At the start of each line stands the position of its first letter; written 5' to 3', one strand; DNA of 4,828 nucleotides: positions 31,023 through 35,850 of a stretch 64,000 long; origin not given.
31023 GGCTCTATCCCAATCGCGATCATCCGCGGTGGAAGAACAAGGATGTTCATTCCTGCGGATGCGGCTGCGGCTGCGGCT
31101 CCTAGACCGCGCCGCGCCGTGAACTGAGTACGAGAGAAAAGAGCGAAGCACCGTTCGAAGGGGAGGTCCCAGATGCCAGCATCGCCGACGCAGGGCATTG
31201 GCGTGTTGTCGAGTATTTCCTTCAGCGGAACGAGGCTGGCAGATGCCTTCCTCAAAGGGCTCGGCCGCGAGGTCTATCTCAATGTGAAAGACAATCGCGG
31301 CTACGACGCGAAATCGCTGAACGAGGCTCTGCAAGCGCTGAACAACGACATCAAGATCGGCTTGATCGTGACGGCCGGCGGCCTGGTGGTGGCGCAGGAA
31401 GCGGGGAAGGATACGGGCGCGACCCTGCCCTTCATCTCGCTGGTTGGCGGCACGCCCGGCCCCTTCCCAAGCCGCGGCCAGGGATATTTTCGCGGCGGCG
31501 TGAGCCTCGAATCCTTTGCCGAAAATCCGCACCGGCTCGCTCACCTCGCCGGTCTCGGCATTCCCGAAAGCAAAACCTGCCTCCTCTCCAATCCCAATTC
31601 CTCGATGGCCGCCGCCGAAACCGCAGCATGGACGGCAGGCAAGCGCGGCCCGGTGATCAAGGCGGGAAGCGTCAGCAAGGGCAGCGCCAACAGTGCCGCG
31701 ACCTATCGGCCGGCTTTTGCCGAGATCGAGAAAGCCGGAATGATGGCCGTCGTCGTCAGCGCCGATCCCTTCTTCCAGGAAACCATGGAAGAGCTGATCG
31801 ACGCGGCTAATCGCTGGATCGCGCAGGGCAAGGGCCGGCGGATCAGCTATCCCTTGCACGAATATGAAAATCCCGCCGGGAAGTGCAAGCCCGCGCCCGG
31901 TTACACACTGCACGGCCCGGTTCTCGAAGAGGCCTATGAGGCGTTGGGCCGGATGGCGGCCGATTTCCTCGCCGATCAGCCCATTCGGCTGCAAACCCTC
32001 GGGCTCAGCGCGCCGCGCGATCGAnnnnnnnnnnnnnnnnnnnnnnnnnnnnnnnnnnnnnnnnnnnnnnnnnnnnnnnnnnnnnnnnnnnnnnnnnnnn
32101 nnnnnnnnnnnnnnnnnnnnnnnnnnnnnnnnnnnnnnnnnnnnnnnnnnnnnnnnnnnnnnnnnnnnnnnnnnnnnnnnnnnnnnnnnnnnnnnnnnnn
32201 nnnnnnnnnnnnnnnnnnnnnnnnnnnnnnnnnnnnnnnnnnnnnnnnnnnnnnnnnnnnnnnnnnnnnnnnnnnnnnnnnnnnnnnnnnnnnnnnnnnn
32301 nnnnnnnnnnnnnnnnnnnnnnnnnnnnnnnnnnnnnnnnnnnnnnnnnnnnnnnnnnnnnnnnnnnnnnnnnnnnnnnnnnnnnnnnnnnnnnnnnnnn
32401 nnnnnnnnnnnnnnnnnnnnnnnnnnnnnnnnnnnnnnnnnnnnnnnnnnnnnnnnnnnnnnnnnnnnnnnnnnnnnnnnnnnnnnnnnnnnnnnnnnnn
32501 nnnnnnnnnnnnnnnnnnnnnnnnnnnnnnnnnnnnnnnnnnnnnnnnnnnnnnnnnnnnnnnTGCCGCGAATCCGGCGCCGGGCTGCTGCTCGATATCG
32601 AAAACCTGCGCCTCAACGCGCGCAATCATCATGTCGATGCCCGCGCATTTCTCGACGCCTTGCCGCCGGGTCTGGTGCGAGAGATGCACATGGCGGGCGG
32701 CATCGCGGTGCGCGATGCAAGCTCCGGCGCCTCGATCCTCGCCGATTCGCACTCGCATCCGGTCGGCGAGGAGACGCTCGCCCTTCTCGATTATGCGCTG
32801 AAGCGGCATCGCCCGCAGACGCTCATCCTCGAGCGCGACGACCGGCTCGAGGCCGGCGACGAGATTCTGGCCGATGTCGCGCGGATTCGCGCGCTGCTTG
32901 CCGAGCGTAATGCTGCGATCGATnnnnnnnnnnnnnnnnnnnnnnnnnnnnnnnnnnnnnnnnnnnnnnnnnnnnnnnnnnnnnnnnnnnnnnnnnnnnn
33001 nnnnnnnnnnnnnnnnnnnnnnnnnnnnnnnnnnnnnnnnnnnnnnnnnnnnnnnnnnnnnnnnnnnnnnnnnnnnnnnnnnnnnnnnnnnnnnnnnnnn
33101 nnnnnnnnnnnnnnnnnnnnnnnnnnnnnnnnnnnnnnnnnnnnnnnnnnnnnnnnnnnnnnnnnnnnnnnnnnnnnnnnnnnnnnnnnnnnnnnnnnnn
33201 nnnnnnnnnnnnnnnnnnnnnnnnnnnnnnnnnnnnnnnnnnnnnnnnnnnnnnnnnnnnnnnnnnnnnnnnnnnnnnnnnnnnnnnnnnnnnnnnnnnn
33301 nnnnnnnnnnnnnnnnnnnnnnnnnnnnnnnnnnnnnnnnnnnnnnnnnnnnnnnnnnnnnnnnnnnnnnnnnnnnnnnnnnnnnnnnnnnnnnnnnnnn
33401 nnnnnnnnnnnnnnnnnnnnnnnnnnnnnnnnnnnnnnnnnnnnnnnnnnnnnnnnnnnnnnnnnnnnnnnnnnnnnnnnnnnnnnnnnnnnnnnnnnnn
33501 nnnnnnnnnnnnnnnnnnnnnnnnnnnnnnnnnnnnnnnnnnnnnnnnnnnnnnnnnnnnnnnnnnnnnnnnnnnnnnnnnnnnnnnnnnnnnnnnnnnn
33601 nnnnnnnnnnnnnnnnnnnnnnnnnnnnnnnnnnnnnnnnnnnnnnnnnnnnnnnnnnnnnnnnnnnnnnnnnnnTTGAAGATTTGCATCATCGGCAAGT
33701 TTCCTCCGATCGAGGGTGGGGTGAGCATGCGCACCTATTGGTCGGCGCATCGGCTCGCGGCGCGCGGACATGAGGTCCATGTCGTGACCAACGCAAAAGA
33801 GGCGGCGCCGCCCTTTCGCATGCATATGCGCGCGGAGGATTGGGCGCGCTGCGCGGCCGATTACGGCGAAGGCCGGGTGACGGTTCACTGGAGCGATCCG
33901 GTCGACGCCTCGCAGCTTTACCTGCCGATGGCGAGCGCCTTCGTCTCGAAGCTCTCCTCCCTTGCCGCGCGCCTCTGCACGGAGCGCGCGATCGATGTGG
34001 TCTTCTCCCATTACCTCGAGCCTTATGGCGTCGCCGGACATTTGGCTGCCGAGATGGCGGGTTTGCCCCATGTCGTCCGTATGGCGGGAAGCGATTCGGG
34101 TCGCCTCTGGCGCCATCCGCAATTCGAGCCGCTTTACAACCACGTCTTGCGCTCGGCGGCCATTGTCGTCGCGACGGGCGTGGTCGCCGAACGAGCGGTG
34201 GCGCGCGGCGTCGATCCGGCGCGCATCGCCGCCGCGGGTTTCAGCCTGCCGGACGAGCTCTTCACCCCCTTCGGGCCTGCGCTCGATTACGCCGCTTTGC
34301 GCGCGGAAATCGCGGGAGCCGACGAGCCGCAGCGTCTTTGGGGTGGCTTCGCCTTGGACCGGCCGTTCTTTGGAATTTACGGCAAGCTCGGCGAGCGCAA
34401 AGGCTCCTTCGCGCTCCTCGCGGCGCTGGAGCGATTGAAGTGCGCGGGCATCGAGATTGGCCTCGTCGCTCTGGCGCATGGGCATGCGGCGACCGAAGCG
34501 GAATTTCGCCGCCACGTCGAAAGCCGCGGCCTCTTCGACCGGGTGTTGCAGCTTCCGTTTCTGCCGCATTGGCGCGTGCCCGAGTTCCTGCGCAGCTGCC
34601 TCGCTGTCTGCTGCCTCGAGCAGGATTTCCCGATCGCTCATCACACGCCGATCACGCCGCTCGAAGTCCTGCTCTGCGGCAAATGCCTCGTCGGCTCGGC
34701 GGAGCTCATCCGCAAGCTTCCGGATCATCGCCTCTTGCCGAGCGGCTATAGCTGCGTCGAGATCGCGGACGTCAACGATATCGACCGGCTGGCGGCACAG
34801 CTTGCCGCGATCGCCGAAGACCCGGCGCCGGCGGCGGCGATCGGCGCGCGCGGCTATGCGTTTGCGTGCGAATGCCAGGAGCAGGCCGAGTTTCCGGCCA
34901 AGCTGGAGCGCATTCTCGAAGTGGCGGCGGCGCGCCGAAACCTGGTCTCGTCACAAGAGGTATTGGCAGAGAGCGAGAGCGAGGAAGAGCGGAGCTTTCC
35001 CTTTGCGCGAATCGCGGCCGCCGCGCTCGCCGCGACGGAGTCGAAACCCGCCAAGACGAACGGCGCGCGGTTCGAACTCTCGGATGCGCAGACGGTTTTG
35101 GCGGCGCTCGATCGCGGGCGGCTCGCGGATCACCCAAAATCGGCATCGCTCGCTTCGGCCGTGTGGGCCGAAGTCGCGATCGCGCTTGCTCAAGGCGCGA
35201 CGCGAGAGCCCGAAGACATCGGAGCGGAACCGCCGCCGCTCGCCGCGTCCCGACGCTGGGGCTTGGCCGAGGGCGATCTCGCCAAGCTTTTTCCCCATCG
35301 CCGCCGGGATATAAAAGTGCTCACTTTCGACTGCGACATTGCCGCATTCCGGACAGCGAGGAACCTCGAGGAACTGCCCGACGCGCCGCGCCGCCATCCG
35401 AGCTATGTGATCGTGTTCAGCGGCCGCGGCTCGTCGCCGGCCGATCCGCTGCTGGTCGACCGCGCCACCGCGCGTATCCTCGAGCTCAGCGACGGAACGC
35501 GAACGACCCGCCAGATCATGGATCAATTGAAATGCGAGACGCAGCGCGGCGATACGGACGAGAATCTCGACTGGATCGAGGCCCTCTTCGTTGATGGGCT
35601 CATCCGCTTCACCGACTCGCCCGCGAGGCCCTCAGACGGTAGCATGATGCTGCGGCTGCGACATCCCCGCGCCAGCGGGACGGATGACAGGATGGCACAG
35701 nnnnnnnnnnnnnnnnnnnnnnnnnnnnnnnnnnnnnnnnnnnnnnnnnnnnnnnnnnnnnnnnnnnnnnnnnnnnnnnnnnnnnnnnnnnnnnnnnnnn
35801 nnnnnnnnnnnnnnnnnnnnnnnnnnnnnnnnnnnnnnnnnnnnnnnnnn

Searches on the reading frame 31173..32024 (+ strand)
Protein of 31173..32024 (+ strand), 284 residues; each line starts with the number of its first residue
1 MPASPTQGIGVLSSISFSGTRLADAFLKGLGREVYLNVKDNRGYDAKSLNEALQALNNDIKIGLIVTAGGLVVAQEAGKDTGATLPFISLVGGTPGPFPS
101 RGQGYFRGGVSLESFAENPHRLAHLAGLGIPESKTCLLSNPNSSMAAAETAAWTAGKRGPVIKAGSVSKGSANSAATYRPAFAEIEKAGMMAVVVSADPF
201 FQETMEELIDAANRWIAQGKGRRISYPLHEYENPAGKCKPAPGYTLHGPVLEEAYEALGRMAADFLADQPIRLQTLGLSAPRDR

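Call 3: search_protein_families(library=pfam, proteins=[window:31173-32024:+], max_evalue=0.01)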
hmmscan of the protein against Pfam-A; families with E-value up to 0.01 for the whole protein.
window:31173-32024:+ (284 aa): 0 families

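Call 4: search_protein_families(library=ncbifam, proteins=[window:31173-32024:+], max_evalue=0.01)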
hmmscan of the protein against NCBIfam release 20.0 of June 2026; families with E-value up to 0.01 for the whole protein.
window:31173-32024:+ (284 aa): 0 families

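Call 19: search_protein_families(library=pfam, proteins=[window:31173-32024:+], max_evalue=10)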
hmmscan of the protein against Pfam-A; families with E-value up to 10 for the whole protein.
window:31173-32024:+ (284 aa): 0 families

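Call 39: search_solved_structures(query=window:31173-32024:+, max_evalue=10)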
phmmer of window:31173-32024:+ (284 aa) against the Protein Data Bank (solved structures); distinct sequences matched with E-value up to 10: 0.

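Call 44: search_solved_structures(query=A2, max_evalue=1)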
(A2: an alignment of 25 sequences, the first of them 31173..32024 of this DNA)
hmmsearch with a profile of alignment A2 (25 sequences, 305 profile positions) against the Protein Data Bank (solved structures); distinct sequences matched with E-value up to 1: 1.
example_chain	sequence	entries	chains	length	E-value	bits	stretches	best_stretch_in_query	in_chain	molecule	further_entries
3ezj_A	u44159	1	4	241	0.25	13.9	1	188-236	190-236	General secretion pathway protein GspD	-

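Call 46: search_protein_families(library=pfam, alignment_id=A2, max_evalue=0.1)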
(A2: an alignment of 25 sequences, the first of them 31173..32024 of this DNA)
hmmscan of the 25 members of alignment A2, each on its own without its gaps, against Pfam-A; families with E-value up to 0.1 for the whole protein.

A. member 1, window:31173-32024:+ (284 aa): 0 families

B. families by the number of members that match (of 25 scanned): 6 families
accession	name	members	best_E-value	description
PF10518.14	TAT_signal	2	0.00053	TAT (twin-arginine translocation) pathway signal sequence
PF04392.18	ABC_sub_bind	1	1.2e-14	ABC transporter substrate binding protein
PF10399.14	UCR_Fe-S_N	1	0.016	Ubiquitinol-cytochrome C reductase Fe-S subunit TAT signal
PF12613.13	FliC_D2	1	0.027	Flagellin, D2 domain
PF25495.1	Peripla_BP_A-cyclase_1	1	0.038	Adenylate cyclase, periplasmic binding protein-like domain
PF04613.19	LpxD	1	0.049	UDP-3-O-[3-hydroxymyristoyl] glucosamine N-acyltransferase, LpxD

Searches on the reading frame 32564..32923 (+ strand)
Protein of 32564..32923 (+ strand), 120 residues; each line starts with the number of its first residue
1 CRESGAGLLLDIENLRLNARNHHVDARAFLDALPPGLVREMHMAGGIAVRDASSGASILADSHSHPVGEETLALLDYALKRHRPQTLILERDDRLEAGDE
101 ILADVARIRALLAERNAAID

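Call 75: search_solved_structures(query=window:32564-32923:+, max_evalue=10, show_alignments=3)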
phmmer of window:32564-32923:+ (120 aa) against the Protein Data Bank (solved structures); distinct sequences matched with E-value up to 10: 8.
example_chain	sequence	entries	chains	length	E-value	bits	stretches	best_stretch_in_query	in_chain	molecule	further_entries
3bww_A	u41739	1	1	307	0.0018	21.8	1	2-46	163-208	Protein of unknown function DUF692/COG3220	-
7fc0_E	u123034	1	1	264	0.015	18.8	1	2-112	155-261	Methanobactin biosynthesis cassette protein MbnB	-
8hci_D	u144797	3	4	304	0.016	18.7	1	3-96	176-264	DUF692 family protein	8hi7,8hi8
7fc0_B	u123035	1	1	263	0.016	18.7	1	2-112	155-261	Methanobactin biosynthesis cassette protein MbnB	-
8bd7_D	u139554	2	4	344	0.14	15.7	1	33-93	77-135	Intraflagellar transport protein 46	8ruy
7dz9_B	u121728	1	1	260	0.64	13.5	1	3-108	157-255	cpMbnB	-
7dz9_A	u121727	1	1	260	0.64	13.5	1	3-108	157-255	MbnB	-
5ucv_A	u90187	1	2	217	0.82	13.2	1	50-112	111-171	Probable GTP-binding protein EngB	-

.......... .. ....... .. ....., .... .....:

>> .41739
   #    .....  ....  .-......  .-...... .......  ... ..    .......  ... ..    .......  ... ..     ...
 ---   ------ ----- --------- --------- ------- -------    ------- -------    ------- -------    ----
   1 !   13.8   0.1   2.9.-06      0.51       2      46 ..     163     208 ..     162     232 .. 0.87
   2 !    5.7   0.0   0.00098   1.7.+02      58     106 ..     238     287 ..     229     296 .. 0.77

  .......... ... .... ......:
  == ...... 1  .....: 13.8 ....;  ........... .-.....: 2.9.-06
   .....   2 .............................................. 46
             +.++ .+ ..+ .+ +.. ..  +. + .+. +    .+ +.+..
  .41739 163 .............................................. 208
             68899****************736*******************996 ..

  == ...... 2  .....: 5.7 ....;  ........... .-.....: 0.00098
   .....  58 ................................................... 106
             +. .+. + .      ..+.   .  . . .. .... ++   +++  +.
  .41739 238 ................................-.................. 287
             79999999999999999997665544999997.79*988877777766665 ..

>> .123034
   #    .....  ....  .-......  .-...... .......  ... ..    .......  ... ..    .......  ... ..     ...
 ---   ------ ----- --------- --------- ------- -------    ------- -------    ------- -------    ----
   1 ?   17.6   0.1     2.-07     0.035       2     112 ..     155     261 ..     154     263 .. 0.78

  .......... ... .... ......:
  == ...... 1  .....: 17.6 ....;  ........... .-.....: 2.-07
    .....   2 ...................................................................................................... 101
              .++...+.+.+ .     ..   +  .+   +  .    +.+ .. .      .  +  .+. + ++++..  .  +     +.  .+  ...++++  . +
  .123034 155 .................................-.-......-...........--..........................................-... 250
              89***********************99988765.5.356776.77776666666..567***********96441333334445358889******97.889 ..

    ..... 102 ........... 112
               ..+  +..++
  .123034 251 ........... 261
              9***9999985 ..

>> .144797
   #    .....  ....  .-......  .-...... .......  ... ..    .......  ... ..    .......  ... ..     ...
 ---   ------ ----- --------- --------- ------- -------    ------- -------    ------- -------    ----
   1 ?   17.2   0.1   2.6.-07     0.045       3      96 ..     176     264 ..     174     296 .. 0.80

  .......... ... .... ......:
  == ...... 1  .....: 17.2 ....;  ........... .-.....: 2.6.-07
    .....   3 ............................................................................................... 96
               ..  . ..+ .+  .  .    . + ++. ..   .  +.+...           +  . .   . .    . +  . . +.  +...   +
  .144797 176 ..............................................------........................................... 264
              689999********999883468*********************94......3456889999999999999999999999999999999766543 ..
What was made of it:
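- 32024..33679 (+): MNIO (residues ~26-292) fused to a divergent DUF2063-type partner domain (residues ~300-551). H-x-AGG, D-S-H and L-E-R-D motifs are retained (call 75).
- Closest known: Captophorins: bufferins, oxazolin. Same: The catalytic L-E-R-D and metal motifs are kept (call 75).
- Metal and catalytic motifs are intact (call 75). The residue after the catalytic Asp is Asp (ERDD) where 3BWW has Phe (ERDF) (call 75).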

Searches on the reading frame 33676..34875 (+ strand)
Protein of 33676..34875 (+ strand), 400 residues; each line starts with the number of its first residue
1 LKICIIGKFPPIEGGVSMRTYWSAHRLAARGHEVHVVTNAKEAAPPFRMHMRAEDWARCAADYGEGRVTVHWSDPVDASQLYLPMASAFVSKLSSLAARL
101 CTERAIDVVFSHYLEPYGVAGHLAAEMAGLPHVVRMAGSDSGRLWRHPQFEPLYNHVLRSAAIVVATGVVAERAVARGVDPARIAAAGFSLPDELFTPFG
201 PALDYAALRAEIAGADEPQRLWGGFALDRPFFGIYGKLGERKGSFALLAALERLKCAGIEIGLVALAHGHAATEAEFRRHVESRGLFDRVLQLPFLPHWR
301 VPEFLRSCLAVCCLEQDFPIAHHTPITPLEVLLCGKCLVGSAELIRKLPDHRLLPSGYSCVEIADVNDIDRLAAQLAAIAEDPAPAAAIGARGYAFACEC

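Call 87: search_solved_structures(query=window:33676-34875:+, max_evalue=0.001)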
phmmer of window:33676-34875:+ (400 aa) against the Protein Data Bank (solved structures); distinct sequences matched with E-value up to 0.001: 1.
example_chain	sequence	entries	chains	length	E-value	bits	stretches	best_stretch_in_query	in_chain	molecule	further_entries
6tvp_A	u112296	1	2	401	1.2e-05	27.8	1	86-390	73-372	Alpha-maltose-1-phosphate synthase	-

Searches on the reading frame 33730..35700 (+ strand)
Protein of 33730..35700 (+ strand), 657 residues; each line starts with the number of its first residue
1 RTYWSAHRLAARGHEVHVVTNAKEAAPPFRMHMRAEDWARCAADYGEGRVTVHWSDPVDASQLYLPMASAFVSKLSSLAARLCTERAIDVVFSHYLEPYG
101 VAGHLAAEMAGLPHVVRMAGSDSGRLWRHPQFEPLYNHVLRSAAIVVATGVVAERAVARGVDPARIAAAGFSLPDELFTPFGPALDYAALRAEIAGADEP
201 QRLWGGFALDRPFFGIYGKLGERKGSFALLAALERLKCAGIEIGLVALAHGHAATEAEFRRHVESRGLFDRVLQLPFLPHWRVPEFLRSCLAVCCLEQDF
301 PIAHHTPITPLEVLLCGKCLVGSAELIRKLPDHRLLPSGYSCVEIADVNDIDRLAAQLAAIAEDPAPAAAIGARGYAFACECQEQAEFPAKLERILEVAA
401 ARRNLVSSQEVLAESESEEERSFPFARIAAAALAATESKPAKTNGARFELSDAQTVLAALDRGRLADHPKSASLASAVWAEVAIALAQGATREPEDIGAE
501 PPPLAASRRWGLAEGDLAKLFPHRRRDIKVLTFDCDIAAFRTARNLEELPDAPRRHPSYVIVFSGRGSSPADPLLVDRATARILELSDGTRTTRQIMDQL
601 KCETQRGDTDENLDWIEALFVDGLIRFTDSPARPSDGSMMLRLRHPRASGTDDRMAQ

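Call 3: search_protein_families(library=pfam, proteins=[window:33730-35700:+], max_evalue=0.01)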
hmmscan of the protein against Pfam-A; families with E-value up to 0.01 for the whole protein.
window:33730-35700:+ (657 aa): 5 families
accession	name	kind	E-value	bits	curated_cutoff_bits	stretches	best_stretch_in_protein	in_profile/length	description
PF13579.12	Glyco_trans_4_4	-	1.9e-13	51.5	29.7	1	3-167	8-153/158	Glycosyl transferase 4-like domain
PF00534.26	Glycos_transf_1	-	2.7e-09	37.3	26.4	1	208-375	12-169/172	Glycosyl transferases group 1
PF13439.12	Glyco_transf_4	-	9.3e-09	36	28.5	1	6-166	12-159/170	Glycosyltransferase Family 4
PF13477.12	Glyco_trans_4_2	-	4.2e-06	27.4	23.4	1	80-148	67-137/139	Glycosyl transferase 4-like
PF13524.12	Glyco_trans_1_2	-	0.0041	17.5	25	0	271-378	28-128/144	Glycosyl transferase-like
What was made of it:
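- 33676..35703 (+): GT4-family glycosyltransferase (N-terminal ~400 aa) fused to a ~275-aa C-terminal module that resembles an MNIO partner protein plus an RRE. Glyco_trans_4_4 1.9e-13 and Glycos_transf_1 2.7e-9 (call 3).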

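Call 4: search_protein_families(library=ncbifam, proteins=[window:33730-35700:+], max_evalue=0.01)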
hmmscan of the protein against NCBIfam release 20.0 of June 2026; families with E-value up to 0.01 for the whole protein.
window:33730-35700:+ (657 aa): 2 families
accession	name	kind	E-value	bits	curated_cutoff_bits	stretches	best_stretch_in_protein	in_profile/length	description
TIGR03999.1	thiol_BshA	equivalog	7e-05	21.9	273.7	1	7-149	23-151/375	N-acetyl-alpha-D-glucosaminyl L-malate synthase BshA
TIGR02149.1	glgA_Coryne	subfamily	0.00041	19.6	302.4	1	84-381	80-372/391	glycogen synthase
